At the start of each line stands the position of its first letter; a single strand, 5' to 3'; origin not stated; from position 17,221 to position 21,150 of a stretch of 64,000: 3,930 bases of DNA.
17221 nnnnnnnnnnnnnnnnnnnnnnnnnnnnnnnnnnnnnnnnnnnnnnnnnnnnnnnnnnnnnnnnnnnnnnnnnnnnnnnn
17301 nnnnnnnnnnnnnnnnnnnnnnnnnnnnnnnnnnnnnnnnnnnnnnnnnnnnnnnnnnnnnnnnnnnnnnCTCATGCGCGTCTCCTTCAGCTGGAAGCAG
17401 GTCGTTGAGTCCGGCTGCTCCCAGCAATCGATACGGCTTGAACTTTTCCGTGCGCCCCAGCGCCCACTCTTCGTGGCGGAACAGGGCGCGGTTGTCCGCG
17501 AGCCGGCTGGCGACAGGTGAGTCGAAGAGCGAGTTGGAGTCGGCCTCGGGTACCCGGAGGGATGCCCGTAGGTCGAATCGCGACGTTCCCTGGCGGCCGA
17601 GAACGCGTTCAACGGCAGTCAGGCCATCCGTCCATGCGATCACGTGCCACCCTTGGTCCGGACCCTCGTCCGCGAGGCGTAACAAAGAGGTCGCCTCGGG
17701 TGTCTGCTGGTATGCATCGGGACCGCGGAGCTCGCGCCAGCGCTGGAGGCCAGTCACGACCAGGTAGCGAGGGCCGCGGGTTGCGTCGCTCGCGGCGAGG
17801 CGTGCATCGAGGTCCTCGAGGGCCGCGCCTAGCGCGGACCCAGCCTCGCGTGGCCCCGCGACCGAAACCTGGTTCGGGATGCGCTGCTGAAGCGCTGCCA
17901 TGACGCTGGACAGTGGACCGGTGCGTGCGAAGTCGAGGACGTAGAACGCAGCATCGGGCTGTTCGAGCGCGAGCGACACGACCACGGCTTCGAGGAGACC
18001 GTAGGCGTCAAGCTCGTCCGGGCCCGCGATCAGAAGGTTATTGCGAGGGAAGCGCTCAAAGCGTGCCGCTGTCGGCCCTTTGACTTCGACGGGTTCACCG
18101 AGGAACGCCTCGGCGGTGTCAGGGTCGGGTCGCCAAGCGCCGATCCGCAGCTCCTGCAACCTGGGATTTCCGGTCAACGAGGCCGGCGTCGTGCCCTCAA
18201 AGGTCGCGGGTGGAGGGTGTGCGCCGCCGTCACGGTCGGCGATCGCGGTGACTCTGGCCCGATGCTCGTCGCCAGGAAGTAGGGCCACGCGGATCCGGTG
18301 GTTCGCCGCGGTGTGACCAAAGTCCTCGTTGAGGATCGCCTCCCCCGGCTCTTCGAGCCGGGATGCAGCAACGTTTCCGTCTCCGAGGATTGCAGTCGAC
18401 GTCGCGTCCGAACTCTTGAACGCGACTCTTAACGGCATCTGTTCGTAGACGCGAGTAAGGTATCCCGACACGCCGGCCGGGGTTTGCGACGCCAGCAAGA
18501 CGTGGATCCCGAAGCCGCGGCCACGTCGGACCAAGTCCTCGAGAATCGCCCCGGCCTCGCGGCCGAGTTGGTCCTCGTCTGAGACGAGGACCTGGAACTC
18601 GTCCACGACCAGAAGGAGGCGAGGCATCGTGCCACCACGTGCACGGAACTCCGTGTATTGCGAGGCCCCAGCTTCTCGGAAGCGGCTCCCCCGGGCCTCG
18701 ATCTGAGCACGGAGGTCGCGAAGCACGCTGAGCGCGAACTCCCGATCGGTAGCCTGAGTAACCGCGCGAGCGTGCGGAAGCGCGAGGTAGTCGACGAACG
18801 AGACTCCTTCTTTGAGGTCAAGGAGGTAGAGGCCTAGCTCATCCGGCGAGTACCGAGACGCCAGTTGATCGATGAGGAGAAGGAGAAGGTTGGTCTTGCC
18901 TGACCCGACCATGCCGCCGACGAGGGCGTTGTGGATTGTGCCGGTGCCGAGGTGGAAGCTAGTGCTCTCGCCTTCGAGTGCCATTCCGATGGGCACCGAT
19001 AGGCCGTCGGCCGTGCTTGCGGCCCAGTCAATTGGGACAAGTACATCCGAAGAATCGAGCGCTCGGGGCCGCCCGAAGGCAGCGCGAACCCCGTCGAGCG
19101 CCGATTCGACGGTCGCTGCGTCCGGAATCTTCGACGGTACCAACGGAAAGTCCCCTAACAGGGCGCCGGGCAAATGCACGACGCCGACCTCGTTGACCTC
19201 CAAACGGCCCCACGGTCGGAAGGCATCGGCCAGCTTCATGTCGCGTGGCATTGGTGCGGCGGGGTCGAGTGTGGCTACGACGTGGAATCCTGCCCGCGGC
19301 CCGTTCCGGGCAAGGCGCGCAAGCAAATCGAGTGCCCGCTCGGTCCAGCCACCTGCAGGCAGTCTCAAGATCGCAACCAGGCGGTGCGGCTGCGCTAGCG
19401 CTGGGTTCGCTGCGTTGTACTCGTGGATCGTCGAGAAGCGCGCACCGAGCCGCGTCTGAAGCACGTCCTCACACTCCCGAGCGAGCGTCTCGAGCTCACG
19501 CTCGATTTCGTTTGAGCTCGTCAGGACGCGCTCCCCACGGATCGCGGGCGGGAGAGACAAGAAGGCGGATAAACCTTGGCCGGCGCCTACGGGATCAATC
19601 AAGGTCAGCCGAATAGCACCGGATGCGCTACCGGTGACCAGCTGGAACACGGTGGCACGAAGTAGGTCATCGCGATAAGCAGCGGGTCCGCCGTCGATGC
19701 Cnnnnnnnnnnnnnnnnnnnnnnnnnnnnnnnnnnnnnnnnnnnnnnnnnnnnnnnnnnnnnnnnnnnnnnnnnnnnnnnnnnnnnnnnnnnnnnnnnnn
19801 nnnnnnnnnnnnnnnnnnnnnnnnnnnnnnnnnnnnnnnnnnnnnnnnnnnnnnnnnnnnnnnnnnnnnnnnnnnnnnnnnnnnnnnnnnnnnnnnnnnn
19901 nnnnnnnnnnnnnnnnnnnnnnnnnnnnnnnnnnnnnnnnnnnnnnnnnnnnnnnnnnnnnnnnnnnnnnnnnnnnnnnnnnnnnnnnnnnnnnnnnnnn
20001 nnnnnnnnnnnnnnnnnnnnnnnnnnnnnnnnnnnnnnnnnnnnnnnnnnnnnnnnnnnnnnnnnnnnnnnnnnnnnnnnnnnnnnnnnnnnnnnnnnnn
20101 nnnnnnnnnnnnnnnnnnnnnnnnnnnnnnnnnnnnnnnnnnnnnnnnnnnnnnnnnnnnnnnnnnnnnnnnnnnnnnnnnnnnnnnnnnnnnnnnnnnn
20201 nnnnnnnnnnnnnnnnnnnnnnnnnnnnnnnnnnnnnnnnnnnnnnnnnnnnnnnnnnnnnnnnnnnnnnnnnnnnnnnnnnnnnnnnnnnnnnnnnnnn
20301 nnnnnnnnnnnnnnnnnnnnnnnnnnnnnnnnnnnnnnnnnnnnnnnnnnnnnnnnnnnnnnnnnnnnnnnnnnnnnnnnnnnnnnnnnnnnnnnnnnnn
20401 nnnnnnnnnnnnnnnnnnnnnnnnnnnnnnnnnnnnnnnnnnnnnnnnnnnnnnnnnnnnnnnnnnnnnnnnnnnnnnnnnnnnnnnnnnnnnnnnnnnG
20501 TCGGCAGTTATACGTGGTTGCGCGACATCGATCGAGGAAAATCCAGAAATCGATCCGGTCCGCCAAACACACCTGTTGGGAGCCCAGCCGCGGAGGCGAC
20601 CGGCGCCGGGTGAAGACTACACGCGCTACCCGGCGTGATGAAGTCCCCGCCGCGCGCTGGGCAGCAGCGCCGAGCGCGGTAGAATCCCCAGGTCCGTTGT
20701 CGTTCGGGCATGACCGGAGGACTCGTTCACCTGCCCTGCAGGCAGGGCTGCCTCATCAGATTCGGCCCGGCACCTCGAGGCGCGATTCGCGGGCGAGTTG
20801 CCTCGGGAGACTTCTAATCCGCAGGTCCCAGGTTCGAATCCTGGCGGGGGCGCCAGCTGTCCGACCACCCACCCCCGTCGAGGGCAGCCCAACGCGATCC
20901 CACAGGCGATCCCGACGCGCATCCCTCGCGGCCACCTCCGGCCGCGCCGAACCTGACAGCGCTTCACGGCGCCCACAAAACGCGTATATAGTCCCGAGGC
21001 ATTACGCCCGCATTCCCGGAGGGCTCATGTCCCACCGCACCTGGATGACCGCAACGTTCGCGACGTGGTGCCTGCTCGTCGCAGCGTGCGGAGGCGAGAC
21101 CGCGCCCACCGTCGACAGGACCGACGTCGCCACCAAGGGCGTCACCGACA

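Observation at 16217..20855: Four-gene coupled operon: Zn-ribbon–RDD–triple-FtsK/SpoIIIE ATPase plus three small WXG100-like helical proteins, bracketed by tRNA-like repeats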

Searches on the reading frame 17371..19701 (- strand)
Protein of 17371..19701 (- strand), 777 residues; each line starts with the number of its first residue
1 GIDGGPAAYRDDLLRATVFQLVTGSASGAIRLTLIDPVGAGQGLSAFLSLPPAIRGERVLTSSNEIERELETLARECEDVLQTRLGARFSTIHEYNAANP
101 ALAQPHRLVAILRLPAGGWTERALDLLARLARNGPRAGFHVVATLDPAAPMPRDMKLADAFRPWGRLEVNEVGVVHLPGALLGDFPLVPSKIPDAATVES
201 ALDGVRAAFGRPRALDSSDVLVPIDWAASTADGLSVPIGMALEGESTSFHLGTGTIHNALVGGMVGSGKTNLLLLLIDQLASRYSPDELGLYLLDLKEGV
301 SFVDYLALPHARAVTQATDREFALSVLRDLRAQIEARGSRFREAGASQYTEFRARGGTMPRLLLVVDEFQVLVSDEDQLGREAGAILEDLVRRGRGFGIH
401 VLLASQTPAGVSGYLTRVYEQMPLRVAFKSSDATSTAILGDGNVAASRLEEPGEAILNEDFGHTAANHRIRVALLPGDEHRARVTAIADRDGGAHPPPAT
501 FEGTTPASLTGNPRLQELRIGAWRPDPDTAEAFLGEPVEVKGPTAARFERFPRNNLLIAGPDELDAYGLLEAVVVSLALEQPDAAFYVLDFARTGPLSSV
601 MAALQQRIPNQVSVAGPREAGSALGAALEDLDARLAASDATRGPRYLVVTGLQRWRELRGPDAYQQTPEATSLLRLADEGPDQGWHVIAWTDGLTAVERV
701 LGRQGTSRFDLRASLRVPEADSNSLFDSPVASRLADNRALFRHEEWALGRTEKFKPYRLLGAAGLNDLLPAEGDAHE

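Call 99: search_dna_similar(query=window:17371-19701:-, collection=plasmids, mode=protein, max_rows=15, max_evalue=1e-10)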
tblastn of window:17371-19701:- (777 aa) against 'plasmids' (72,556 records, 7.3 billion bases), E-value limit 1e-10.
Records with a match: 82; places in all: 95; records where one place covers at least 80% of the query: 1.
Best place of each record, by identity: <60% 82.
By first word of the organism name: Streptomyces 34; Bacillus 14; Rhodococcus 3; Mycobacterium 3; Mycolicibacterium 2; Rothia 2; Embleya 2; Listeria 2; Streptantibioticus 2; Caballeronia 1; and 17 more.
By predicted mobility (MOB-suite, as given by PLSDB): non-mobilizable 48; mobilizable 28; conjugative 6.
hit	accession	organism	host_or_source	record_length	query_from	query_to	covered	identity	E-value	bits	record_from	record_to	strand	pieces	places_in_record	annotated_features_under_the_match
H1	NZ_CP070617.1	Rhodococcus pseudokoreensis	cell culture,rhizosphere of apple ...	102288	11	741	94%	29.9%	7e-53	207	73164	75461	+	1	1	FtsK/SpoIIIE domain-containing protein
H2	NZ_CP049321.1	Caballeronia sp. SBC2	whole organism,soil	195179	28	563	69%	32.1%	2e-58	223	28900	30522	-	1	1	FtsK/SpoIIIE domain-containing protein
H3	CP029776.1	Deinococcus actinosclerus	mixed culture,wastewater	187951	33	518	63%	30.6%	2e-39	165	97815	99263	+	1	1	DNA translocase FtsK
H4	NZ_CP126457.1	Rhodococcus sp. AH-ZY2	single cell,soil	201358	226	566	44%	35.1%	1e-49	197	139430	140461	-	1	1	FtsK/SpoIIIE domain-containing protein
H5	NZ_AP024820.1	Helicobacter sp. NHP19-012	Felis catus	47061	54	412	46%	29.1%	4e-29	133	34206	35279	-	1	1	FtsK/SpoIIIE domain-containing protein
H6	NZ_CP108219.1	Streptomyces coelicoflavus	-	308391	227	564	44%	29.2%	3e-11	76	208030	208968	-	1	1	eccCa: type VII secretion protein EccCa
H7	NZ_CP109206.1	Streptomyces anthocyanicus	-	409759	227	564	44%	28.7%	3e-11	76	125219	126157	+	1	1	eccCa: type VII secretion protein EccCa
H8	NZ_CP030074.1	Streptomyces cadmiisoli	Whole organism,soil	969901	228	555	42%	28.6%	2e-12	79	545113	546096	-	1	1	eccCa: type VII secretion protein EccCa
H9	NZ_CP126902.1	Mycolicibacterium vanbaalenii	cell culture,soil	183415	234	568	43%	27.3%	3e-13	82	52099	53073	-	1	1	eccCa: type VII secretion protein EccCa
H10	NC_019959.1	Mycobacterium sp. JS623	-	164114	234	567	43%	27.0%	2e-12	79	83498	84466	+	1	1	type VII secretion protein EccC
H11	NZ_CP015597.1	Mycobacterium adipatum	-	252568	234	568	43%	26.9%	3e-11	75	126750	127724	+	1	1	eccCa: type VII secretion protein EccCa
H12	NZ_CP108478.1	Streptomyces mirabilis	-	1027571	200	477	36%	31.7%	2e-15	89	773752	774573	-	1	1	record has no annotation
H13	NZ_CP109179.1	Streptomyces sp. NBC_01717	-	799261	226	517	38%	29.8%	4e-12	78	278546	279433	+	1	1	eccCa: type VII secretion protein EccCa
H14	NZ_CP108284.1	Streptomyces atratus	-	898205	222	488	34%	32.1%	6e-11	74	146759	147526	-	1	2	eccCa: type VII secretion protein EccCa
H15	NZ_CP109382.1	Streptomyces atratus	-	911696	222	488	34%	32.1%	6e-11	74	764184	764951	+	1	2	eccCa: type VII secretion protein EccCa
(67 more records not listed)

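Call 100: search_dna_similar(query=window:17371-19701:-, collection=phages, mode=protein, max_rows=8, max_evalue=1e-10)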
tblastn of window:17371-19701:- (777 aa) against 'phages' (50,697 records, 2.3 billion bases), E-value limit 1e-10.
Records with a match: 119; places in all: 119; records where one place covers at least 80% of the query: 0.
Best place of each record, by identity: <60% 119.
By first word of the organism name: Bacillus 100; Bacteriophage 6; Listeria 5; Staphylococcus 2; Enterococcus 2; Cylindrospermopsis 2; Xanthomonas 1; Streptococcus 1.
By host as written in the record: Bacillus subtilis 18; Bacillus cereus 14; - 10; Bacillus subtilis BEST7003 8; Bacillus sp. 5; Listeria monocytogenes 4; Bacillus megaterium 4; Bacillus subtilis KACC 17797 3; and 37 more.
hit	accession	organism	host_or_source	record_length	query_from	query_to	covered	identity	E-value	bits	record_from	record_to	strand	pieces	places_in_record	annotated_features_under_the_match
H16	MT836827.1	Bacteriophage sp.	human fecal samples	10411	7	564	72%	27.6%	1e-40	167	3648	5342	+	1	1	record has no annotation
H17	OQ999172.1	Listeria phage LIS04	Listeria innocua ATCC 51742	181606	210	533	42%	24.1%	1e-11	75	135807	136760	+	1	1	FtsK/SpoIIIE-like protein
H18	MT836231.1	Bacteriophage sp.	human fecal samples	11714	233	476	31%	30.7%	5e-12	76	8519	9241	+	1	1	record has no annotation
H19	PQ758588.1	Bacillus phage PS1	Bacillus licheniformis HNIBR-BC151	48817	236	511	36%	27.1%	4e-12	76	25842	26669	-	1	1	DNA translocase FtsK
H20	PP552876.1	Bacillus phage PK-1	-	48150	236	511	36%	26.8%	2e-11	74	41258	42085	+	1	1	cell division protein FtsK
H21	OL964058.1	Bacillus phage vB_BtM_BMBsp2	Bacillus thuringiensis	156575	249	503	33%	28.4%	6e-13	79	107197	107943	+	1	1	cell division protein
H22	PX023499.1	Bacillus phage PHZU0001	Bacillus sp.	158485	249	503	33%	28.4%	8e-13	79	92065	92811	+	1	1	record has no annotation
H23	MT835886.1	Bacteriophage sp.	human fecal samples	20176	226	440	28%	33.3%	2e-15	87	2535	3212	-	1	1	record has no annotation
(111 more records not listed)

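Call 101: get_annotated_region(hit=H1, flank=5000)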
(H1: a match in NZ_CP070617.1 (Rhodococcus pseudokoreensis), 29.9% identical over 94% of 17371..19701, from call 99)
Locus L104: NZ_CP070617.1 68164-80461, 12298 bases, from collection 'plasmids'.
description: Rhodococcus pseudokoreensis strain R79 plasmid unnamed2, complete sequence
organism: Rhodococcus pseudokoreensis (NCBI taxid 2811421)
taxonomy: Bacteria; Actinomycetota; Actinomycetes; Mycobacteriales; Nocardiaceae; Rhodococcus; Rhodococcus pseudokoreensis
host: -; source: cell culture,rhizosphere of apple plantlets grown in replant diseased soil; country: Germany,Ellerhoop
typing (MOB-suite, as given by PLSDB): non-mobilizable
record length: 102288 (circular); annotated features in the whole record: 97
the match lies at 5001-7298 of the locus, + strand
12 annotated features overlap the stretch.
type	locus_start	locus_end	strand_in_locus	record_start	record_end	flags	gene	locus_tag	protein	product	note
CDS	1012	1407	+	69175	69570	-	-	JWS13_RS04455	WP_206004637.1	hypothetical protein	-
CDS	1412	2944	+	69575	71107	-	-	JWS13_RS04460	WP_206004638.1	Hsp70 family protein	-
CDS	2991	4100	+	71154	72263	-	-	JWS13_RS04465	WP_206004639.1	tetratricopeptide repeat protein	-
CDS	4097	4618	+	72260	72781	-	grpE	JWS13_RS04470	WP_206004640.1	nucleotide exchange factor GrpE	GO:0006457 - protein folding [Evidence IEA]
CDS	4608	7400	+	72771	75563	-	-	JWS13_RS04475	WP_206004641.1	FtsK/SpoIIIE domain-containing protein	-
CDS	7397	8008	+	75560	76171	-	-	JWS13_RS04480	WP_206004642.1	hypothetical protein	-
CDS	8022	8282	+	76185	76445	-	-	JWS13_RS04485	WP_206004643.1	hypothetical protein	-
CDS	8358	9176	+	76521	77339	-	-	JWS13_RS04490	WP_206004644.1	hypothetical protein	-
CDS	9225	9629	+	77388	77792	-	-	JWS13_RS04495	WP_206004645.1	hypothetical protein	-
CDS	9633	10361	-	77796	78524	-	-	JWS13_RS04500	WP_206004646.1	hypothetical protein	-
CDS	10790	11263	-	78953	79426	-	-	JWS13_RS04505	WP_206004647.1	hypothetical protein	-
CDS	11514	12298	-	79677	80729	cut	-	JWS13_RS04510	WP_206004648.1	hypothetical protein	-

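Call 102: get_annotated_region(hit=H5, flank=5000)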
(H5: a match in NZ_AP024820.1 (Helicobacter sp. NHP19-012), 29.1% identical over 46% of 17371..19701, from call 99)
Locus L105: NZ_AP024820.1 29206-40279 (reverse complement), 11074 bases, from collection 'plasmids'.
description: Helicobacter sp. NHP19-012 plasmid pNHP190012_1, complete sequence
organism: Helicobacter sp. NHP19-012 (NCBI taxid 2849642)
taxonomy: Bacteria; Campylobacterota; Epsilonproteobacteria; Campylobacterales; Helicobacteraceae; Helicobacter; Helicobacter sp. NHP19-012
host: -; source: Felis catus; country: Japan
typing (MOB-suite, as given by PLSDB): non-mobilizable
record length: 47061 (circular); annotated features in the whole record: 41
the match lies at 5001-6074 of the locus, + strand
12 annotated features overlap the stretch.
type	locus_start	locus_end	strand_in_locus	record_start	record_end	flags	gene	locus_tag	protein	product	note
CDS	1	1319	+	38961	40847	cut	-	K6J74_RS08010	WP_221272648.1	hypothetical protein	-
CDS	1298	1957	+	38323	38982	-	-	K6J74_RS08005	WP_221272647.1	hypothetical protein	-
CDS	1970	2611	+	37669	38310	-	-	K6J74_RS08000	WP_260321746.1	hypothetical protein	-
CDS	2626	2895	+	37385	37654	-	-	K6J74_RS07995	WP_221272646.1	hypothetical protein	-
CDS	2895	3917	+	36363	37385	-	-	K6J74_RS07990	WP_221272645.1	HNH endonuclease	-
CDS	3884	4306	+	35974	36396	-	-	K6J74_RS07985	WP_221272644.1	SMI1/KNR4 family protein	-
CDS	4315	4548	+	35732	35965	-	-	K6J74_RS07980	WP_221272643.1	hypothetical protein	-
CDS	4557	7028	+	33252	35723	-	-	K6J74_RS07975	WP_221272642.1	FtsK/SpoIIIE domain-containing protein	-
CDS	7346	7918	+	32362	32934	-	-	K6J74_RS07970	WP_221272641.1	hypothetical protein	-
CDS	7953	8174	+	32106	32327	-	-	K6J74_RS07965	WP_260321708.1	ribbon-helix-helix domain-containing protein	-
CDS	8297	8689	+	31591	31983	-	-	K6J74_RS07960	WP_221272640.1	type II toxin-antitoxin system PemK/MazF family toxin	-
CDS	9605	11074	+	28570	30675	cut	-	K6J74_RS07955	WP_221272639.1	replication initiation protein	GO:0006270 - DNA replication initiation [Evidence IEA]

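Call 103: get_annotated_region(hit=H2, flank=5000)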
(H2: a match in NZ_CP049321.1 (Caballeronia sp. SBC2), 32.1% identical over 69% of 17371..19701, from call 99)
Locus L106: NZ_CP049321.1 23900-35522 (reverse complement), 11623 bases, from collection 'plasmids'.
description: Caballeronia sp. SBC2 plasmid pSBC2-5, complete sequence
organism: Caballeronia sp. SBC2 (NCBI taxid 2705547)
taxonomy: Bacteria; Pseudomonadota; Betaproteobacteria; Burkholderiales; Burkholderiaceae; Caballeronia; Caballeronia sp. SBC2
host: -; source: whole organism,soil; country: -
typing (MOB-suite, as given by PLSDB): mobilizable; relaxase MOBP
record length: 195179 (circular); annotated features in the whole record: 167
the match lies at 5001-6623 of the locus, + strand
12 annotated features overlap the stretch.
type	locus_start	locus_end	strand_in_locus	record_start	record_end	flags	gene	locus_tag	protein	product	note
CDS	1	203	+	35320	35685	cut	-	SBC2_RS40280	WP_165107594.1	hypothetical protein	-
CDS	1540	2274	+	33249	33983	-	-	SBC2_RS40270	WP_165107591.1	VWA domain-containing protein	-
CDS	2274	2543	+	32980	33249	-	-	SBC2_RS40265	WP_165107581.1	WXG100 family type VII secretion target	-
CDS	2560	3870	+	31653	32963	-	-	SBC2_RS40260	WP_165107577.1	hypothetical protein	-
CDS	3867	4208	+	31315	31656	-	-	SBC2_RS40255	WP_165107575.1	hypothetical protein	-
CDS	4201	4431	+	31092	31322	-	-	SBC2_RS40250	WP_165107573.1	hypothetical protein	-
CDS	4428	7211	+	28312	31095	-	-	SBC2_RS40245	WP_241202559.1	FtsK/SpoIIIE domain-containing protein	-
CDS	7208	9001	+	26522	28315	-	-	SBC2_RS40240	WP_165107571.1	DUF1887 family CARF protein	-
CDS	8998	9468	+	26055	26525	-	-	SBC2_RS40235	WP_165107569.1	VWA domain-containing protein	-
CDS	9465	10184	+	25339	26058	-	-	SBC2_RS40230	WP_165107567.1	PP2C family serine/threonine-protein phosphatase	-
CDS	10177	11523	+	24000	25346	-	-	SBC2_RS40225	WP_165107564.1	serine/threonine protein kinase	-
CDS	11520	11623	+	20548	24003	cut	-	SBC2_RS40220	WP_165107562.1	AAA domain-containing protein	-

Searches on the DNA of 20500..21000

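Call 69: search_rna_families(source=window, start=20500, end=21000, threshold=evalue, max_evalue=10, show_alignments=3)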
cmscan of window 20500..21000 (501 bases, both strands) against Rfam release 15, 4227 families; matches with E-value up to 10: 6.
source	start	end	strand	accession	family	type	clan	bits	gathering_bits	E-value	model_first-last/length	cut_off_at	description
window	20800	20851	+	RF01684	mascRNA-menRNA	Gene;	-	19.6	42.5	0.2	1-56/56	no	MALAT1-associated small cytoplasmic RNA/MEN beta RNA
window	20800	20852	+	RF00005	tRNA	Gene; tRNA;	CL00001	17.7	29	0.63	1-71/71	no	tRNA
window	20742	20767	-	RF02276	Hammerhead_II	Gene; ribozyme;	CL00010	16.8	37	1.1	1-66/66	no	Hammerhead ribozyme (type II)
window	20800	20853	-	RF04354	Plastid-ycf2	Cis-reg;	-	14.5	65.7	4.9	1-75/75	no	Plastid-ycf2 5UTR RNA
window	20814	20846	-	RF04351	Plastid-psbl-rps4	Cis-reg;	-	14.4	68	3.9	1-53/53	no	Plastid-psbl-rps4 3UTR RNA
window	20575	20609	-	RF01340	CRISPR-DR29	Gene; CRISPR;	-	13.4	39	9.8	1-37/37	no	CRISPR RNA direct repeat element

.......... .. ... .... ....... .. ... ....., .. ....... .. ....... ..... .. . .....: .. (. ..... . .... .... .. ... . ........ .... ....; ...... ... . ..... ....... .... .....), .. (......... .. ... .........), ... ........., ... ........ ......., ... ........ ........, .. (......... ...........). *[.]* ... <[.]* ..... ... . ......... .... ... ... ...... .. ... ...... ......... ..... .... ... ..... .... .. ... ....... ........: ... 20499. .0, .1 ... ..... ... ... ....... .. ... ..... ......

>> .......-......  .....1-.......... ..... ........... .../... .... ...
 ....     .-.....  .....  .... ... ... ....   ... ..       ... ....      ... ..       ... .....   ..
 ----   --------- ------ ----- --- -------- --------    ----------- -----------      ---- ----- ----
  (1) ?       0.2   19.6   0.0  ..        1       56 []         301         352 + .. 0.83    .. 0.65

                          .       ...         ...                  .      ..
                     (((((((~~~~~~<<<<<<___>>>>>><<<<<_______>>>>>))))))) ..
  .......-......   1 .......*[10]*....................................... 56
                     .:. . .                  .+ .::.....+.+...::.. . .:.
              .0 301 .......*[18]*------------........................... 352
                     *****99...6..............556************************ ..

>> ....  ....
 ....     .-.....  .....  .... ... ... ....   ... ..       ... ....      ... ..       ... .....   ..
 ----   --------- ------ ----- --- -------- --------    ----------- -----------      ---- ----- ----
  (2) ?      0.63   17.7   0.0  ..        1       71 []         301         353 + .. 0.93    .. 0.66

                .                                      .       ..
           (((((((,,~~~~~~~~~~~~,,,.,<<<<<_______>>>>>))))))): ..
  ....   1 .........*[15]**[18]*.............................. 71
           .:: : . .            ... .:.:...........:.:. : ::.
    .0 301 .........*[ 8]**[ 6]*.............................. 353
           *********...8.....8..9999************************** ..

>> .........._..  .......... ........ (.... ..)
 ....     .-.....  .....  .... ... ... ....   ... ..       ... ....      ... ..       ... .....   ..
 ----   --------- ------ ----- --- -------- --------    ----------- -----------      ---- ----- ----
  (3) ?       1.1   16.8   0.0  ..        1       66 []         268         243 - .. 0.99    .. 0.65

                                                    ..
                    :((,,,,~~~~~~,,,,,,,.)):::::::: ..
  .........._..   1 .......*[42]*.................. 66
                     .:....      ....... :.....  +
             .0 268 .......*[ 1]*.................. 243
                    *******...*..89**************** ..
